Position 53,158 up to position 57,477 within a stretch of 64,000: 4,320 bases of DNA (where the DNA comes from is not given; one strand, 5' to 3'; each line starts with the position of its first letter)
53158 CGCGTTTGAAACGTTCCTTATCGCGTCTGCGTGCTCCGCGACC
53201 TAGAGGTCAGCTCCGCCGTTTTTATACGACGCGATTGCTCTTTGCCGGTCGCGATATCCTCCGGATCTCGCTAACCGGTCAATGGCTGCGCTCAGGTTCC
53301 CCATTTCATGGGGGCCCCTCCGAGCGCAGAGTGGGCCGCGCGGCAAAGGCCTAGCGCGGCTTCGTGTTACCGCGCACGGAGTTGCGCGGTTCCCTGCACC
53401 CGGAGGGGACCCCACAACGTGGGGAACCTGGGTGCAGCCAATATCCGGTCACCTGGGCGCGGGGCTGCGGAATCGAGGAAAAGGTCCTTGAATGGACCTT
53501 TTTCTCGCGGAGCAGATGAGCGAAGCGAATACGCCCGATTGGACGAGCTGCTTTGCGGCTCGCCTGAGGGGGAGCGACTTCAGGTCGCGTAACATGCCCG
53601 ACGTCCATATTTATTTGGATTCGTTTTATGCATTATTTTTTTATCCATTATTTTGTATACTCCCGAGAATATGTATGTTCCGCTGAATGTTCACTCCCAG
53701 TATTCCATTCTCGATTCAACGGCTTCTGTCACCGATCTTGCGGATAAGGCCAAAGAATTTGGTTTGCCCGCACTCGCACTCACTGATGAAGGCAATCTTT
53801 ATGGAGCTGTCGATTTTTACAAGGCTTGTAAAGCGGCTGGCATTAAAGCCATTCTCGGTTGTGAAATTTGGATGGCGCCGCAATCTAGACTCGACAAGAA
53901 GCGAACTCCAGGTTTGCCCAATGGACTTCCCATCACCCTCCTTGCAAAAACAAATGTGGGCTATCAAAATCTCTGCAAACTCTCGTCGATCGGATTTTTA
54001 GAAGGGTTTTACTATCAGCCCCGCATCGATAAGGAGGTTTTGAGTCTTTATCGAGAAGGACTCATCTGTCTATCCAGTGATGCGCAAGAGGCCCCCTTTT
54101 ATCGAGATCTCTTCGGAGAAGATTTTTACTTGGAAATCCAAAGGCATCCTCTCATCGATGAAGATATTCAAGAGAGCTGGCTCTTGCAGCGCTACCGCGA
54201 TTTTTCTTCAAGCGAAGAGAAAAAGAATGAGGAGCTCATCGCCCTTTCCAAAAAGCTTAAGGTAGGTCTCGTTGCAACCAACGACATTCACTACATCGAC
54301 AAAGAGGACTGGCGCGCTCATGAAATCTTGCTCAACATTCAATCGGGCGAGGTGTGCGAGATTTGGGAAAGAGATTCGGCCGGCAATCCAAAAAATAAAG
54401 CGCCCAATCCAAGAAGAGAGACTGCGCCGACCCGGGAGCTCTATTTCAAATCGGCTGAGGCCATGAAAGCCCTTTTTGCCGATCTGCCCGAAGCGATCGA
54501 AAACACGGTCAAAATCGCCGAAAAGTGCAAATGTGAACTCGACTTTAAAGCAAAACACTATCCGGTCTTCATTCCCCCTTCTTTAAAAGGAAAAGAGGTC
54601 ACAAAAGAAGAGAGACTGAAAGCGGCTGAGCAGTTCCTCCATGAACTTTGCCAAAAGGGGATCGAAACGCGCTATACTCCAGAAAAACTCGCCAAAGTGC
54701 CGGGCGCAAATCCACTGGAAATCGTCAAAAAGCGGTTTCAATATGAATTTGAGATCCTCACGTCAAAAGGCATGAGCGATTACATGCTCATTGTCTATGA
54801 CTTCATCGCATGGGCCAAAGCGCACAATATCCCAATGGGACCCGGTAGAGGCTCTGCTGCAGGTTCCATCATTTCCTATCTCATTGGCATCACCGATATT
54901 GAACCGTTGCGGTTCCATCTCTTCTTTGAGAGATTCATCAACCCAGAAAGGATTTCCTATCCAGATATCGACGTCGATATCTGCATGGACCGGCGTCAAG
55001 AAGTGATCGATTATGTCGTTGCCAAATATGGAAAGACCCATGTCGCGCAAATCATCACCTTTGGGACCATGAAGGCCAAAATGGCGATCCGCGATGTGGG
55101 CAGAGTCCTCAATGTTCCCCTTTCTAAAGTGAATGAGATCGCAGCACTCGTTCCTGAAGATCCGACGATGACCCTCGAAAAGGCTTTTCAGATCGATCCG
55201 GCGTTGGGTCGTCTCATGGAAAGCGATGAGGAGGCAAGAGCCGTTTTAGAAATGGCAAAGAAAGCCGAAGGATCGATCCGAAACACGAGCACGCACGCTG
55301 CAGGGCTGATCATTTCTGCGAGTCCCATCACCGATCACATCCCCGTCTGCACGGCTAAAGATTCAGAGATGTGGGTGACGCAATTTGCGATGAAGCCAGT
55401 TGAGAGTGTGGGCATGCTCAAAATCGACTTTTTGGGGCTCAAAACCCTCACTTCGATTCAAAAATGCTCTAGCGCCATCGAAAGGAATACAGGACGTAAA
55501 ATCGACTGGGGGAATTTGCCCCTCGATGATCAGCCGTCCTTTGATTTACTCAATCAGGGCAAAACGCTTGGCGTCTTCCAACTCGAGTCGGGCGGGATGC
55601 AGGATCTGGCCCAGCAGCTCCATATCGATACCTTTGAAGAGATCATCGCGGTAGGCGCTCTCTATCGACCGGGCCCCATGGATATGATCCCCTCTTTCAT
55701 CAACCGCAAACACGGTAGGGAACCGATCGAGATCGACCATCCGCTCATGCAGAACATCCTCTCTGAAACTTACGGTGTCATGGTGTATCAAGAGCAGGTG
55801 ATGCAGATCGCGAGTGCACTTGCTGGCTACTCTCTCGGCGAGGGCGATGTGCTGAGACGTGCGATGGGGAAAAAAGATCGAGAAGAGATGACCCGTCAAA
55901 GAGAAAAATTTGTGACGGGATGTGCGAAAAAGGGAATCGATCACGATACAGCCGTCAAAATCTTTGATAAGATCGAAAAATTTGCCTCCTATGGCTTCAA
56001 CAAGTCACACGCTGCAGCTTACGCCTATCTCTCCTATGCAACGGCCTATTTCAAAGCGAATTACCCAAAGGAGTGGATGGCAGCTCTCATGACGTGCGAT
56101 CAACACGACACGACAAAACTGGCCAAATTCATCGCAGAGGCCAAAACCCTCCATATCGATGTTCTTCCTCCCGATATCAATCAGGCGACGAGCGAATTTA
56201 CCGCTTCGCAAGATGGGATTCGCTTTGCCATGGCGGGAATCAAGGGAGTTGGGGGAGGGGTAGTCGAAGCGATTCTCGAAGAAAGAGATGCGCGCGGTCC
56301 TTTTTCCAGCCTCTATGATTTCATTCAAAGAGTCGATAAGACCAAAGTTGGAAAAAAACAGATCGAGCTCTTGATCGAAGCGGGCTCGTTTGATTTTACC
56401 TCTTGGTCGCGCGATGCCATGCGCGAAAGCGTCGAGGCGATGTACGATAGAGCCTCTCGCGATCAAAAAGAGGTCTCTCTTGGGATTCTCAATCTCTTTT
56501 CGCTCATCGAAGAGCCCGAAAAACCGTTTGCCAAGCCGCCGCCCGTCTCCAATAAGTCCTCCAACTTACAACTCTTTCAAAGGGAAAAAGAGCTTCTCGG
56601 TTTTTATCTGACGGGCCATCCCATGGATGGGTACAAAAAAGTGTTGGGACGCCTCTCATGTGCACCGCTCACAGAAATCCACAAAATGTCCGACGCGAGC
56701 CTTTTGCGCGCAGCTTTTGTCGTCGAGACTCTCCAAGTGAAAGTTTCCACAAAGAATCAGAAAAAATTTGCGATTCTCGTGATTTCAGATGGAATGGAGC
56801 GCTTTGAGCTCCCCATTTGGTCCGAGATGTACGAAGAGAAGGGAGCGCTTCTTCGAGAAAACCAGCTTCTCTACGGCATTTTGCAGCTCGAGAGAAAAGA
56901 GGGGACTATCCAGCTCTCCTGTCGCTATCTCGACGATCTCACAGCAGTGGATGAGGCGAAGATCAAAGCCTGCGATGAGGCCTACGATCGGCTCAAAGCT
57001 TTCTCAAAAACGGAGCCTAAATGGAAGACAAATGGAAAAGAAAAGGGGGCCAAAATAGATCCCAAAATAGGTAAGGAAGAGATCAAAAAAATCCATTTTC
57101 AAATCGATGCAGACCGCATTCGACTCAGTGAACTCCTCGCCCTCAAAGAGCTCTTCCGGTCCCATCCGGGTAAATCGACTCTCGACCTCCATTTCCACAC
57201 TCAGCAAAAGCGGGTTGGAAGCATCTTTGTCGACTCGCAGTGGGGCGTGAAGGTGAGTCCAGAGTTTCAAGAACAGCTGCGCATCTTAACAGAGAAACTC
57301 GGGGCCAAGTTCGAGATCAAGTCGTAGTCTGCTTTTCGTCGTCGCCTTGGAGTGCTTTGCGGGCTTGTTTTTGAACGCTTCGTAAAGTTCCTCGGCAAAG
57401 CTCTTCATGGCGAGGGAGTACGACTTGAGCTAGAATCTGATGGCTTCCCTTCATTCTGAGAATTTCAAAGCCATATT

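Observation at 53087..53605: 519-bp GC-rich, hairpin-dense element with perfect 13-bp termini inserted between uhpC and dnaE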

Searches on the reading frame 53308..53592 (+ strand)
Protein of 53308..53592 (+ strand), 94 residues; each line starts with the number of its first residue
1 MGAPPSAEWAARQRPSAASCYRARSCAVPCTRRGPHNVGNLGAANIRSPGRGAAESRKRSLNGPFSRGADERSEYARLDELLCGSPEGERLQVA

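Call 12: search_protein_families(library=pfam, proteins=[window:53308-53592:+], max_evalue=0.01)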
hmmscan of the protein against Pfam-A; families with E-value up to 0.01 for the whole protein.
window:53308-53592:+ (94 aa): 0 families

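Call 39: search_protein_representatives(protein=window:53308-53589:+)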
Query: 94 residues. Proteins with E-value up to 0.001 (for the whole library): 2; up to 1e-10: 0; up to 1e-30: 0. The best 2 are listed.
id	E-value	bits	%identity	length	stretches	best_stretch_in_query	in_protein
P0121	5.1e-05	40.0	81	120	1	50-89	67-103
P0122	4.0e-04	37.2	68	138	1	47-86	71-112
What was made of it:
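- Tried and rejected: The 94-aa ORF gave 2 weak hits among 1.8e9 representatives (P0121, P0122), both over module B (call 39).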

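Call 68: find_homologous_proteins(query=window:53308-53589:+, max_evalue=1)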
Query window:53308-53589:+: 7 candidates shared short words with the query, none scored E <= 1.
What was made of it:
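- Tried and rejected: A repeat search with the 94-aa ORF found nothing (call 68).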

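Call 81: search_protein_families(library=pfam, proteins=[P0121, P0122], max_evalue=0.1)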
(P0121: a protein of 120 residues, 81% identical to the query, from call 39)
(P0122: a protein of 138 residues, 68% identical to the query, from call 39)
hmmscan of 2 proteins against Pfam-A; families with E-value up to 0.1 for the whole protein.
P0121 (120 aa): 3 families
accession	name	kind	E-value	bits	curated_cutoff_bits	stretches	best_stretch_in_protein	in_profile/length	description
PF13612.12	DDE_Tnp_1_3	-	2.1e-11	44.5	27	1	1-40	115-154/155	Transposase DDE domain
PF15826.10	PUMA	-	4.2e-05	24.3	26.4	1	31-62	152-184/189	Bcl-2-binding component 3, p53 upregulated modulator of apoptosis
PF01609.27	DDE_Tnp_1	-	0.015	15.5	23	1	16-55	159-198/200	Transposase DDE domain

P0122 (138 aa): 0 families

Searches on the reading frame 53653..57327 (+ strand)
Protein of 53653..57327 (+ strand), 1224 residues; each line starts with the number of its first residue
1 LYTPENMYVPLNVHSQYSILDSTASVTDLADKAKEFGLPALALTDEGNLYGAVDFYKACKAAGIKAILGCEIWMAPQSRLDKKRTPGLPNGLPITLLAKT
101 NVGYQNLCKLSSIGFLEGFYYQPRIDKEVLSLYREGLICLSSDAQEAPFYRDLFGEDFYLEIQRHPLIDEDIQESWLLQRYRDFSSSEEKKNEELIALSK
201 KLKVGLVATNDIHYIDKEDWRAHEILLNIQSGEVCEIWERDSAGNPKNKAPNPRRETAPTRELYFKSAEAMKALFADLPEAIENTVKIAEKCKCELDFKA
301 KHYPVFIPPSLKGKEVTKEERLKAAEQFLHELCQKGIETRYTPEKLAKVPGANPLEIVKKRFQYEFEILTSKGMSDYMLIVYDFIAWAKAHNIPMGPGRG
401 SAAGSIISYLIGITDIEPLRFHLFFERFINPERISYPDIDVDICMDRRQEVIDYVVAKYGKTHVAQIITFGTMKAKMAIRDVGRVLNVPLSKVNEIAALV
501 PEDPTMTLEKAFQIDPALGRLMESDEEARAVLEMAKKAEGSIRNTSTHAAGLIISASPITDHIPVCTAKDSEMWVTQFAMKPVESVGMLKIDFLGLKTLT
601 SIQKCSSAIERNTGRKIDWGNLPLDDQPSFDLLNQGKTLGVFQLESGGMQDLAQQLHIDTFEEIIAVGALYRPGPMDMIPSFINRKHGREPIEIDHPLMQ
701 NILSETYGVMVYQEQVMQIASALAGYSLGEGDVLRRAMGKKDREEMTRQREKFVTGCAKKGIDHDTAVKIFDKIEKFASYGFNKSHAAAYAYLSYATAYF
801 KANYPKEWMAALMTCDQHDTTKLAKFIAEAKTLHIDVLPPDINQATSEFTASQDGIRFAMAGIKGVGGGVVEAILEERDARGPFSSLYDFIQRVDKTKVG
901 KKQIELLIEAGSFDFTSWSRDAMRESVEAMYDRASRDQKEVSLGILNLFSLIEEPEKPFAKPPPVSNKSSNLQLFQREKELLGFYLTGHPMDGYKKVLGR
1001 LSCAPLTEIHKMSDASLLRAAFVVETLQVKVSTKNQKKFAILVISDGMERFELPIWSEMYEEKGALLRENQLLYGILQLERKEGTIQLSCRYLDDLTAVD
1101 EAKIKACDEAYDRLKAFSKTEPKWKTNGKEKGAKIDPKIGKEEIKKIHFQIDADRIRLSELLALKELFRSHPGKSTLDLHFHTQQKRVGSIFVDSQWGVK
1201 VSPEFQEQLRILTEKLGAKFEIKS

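Call 12: search_protein_families(library=pfam, proteins=[window:53653-57327:+], max_evalue=0.01)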
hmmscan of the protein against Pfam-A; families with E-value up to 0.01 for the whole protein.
window:53653-57327:+ (1224 aa): 4 families
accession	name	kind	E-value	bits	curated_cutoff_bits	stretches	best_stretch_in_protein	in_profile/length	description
PF07733.18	DNA_pol3_alpha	-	5.5e-97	324.9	23.9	1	328-595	2-260/260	Bacterial DNA polymerase III alpha NTPase domain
PF17657.6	DNA_pol3_finger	-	4.7e-63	211.9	22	1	598-761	1-166/166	Bacterial DNA polymerase III alpha subunit finger domain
PF02811.25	PHP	-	5.2e-43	147.6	26.4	1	11-143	2-124/164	PHP domain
PF14579.12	HHH_6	-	3.7e-27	94.8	25.6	1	835-922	2-89/90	Helix-hairpin-helix motif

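Call 14: find_encoding_contigs(protein=window:53671-57327:+, flank=10000, max_places=10)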
Protein window:53671-57327:+ (1218 aa): no gene with exactly this product is on record in the collection.
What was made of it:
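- Tried and rejected: An exact look-up of the window's DnaE found no record, so the rest of the source genome could not be reached (call 14).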

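Call 15: find_homologous_proteins(query=window:53671-57327:+, max_evalue=1e-100)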
Query window:53671-57327:+ (1218 aa): 8000 proteins with E <= 1e-100 among 8000 candidates; the best 120 are listed.
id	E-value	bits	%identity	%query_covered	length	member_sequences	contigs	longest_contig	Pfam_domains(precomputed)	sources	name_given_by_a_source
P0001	0.0e+0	2778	100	100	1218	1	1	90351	PF02811.27,PF14579.13,PF17657.7,PF07733.19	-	-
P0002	0.0e+0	2430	86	100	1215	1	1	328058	PF02811.27,PF14579.13,PF17657.7,PF07733.19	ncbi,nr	ncbi:MAG: DNA polymerase III subunit alpha [Parachlamydiales bacterium]|nr:DNA polymerase III subuni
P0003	0.0e+0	2399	85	100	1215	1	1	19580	PF02811.27,PF14579.13,PF17657.7,PF07733.19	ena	-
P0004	0.0e+0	2381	84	100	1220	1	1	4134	PF02811.27,PF14579.13,PF17657.7,PF07733.19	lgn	-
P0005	0.0e+0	2363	84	100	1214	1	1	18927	PF02811.27,PF14579.13,PF17657.7,PF07733.19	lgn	-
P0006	0.0e+0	2362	83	100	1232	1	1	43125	PF02811.27,PF14579.13,PF17657.7,PF07733.19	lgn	-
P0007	0.0e+0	2358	83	100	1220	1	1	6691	PF02811.27,PF14579.13,PF17657.7,PF07733.19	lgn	-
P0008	0.0e+0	2358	85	100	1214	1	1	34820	PF02811.27,PF14579.13,PF17657.7,PF07733.19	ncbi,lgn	-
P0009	0.0e+0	2346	84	100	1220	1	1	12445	PF02811.27,PF14579.13,PF17657.7,PF07733.19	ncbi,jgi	jgi:DNA polymerase-3 subunit alpha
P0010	0.0e+0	2334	82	100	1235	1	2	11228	PF02811.27,PF14579.13,PF17657.7,PF07733.19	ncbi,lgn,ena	-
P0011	0.0e+0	2331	83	100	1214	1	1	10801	PF02811.27,PF14579.13,PF17657.7,PF07733.19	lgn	-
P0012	0.0e+0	2324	82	100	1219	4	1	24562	PF02811.27,PF14579.13,PF17657.7,PF07733.19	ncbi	ncbi:MAG: DNA polymerase III subunit alpha [Chlamydiales bacterium]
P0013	0.0e+0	2313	82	100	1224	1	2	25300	PF02811.27,PF14579.13,PF17657.7,PF07733.19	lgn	-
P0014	0.0e+0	2311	82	100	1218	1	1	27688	PF02811.27,PF14579.13,PF17657.7,PF07733.19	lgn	-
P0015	0.0e+0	2306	82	100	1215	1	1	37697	PF02811.27,PF14579.13,PF17657.7,PF07733.19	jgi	jgi:DNA polymerase-3 subunit alpha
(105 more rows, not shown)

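Call 16: find_encoding_contigs(protein=P0002, flank=10000, max_places=3)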
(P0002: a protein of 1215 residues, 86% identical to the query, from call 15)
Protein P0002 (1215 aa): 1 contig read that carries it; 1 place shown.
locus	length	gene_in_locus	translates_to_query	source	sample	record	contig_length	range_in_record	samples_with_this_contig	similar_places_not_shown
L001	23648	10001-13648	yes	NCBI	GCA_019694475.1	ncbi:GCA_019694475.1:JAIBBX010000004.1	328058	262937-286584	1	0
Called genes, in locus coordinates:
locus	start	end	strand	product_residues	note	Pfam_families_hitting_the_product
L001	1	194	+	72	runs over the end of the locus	PF11146:DUF2905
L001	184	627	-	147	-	PF00588:SpoU_methylase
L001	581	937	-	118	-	PF01346:FKBP_N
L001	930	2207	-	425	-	PF13393:tRNA-synt_His, PF00587:tRNA-synt_2b, PF03129:HGTP_anticodon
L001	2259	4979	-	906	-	-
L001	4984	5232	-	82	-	-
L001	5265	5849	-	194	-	-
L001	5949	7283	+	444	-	PF07690:MFS_1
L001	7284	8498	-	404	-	PF05686:Glyco_transf_90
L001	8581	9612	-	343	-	PF00852:Glyco_transf_10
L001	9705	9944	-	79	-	-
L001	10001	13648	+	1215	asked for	PF02811:PHP, PF07733:DNA_pol3_alpha, PF17657:DNA_pol3_finger, PF14579:HHH_6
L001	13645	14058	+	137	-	PF00565:SNase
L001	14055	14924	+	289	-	PF13529:Peptidase_C39_2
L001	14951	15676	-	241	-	-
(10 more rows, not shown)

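Call 17: find_encoding_contigs(protein=P0003, flank=10000, max_places=3)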
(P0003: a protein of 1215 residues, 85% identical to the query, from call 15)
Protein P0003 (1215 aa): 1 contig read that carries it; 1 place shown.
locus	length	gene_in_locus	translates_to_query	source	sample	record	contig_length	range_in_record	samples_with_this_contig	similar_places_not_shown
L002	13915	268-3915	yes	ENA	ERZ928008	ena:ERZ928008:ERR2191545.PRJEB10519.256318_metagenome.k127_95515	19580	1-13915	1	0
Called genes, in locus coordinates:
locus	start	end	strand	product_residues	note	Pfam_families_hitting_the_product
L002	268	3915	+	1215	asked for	PF02811:PHP, PF07733:DNA_pol3_alpha, PF17657:DNA_pol3_finger, PF14579:HHH_6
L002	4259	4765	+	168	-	PF13529:Peptidase_C39_2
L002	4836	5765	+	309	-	PF13525:YfiO (faint), PF13174:TPR_6 (faint)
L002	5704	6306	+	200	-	-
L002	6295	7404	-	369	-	PF00871:Acetate_kinase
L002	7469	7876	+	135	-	PF13581:HATPase_c_2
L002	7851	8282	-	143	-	-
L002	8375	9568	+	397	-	PF00768:Peptidase_S11, PF02113:Peptidase_S13 (faint), PF13354:Beta-lactamase2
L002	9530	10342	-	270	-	PF00398:RrnaAD, PF13649:Methyltransf_25 (weak)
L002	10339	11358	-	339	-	-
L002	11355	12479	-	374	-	PF22458:RsmF-B_ferredox (weak), PF01209:Ubie_methyltran, PF05175:MTS (faint), PF01189:Methyltr_RsmB-F, PF13847:Methyltransf_31, PF13649:Methyltransf_25 (faint)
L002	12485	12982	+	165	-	PF05514:HR_lesion (weak), PF07681:DoxX, PF02077:SURF4 (weak)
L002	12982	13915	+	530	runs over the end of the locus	PF20154:LNT_N, PF00795:CN_hydrolase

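Call 18: find_encoding_contigs(protein=P0008, flank=10000, max_places=3)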
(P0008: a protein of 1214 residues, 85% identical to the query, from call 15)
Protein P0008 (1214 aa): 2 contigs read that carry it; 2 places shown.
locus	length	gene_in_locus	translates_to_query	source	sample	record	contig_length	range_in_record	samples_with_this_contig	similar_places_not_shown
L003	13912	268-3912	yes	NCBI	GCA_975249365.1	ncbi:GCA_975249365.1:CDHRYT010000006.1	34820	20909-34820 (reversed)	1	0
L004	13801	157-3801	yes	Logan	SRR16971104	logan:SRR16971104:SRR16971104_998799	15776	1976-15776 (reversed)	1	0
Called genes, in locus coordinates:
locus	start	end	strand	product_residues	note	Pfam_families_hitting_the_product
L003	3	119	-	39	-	?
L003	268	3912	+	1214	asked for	PF02811:PHP, PF07733:DNA_pol3_alpha, PF17657:DNA_pol3_finger, PF14579:HHH_6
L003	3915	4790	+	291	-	PF13529:Peptidase_C39_2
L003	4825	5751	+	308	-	PF13174:TPR_6 (faint), PF13525:YfiO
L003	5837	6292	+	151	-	-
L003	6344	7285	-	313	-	-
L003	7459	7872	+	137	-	PF13581:HATPase_c_2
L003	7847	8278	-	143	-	-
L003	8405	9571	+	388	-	PF00768:Peptidase_S11, PF13354:Beta-lactamase2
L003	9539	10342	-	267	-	PF00398:RrnaAD, PF13649:Methyltransf_25 (faint)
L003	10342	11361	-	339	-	PF13623:SurA_N_2 (weak), PF13624:SurA_N_3 (weak)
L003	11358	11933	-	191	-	PF01209:Ubie_methyltran (weak), PF01189:Methyltr_RsmB-F, PF13847:Methyltransf_31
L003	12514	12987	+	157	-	PF05514:HR_lesion (faint), PF07681:DoxX, PF02077:SURF4 (weak)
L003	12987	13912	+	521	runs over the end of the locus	PF20154:LNT_N, PF00795:CN_hydrolase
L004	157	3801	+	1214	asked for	PF02811:PHP, PF07733:DNA_pol3_alpha, PF17657:DNA_pol3_finger, PF14579:HHH_6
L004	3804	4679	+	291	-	PF13529:Peptidase_C39_2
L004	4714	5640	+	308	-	PF13174:TPR_6 (faint), PF13525:YfiO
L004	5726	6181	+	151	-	-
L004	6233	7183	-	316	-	-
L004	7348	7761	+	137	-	PF13581:HATPase_c_2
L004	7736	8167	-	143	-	-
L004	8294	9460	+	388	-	PF00768:Peptidase_S11, PF13354:Beta-lactamase2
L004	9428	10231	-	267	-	PF00398:RrnaAD, PF13649:Methyltransf_25 (faint)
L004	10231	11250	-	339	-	PF13623:SurA_N_2 (weak), PF13624:SurA_N_3 (weak)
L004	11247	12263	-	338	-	PF22458:RsmF-B_ferredox (weak), PF01209:Ubie_methyltran (weak), PF01189:Methyltr_RsmB-F, PF13847:Methyltransf_31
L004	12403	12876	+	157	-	PF05514:HR_lesion (faint), PF07681:DoxX, PF02077:SURF4 (weak)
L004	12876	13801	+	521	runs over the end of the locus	PF20154:LNT_N, PF00795:CN_hydrolase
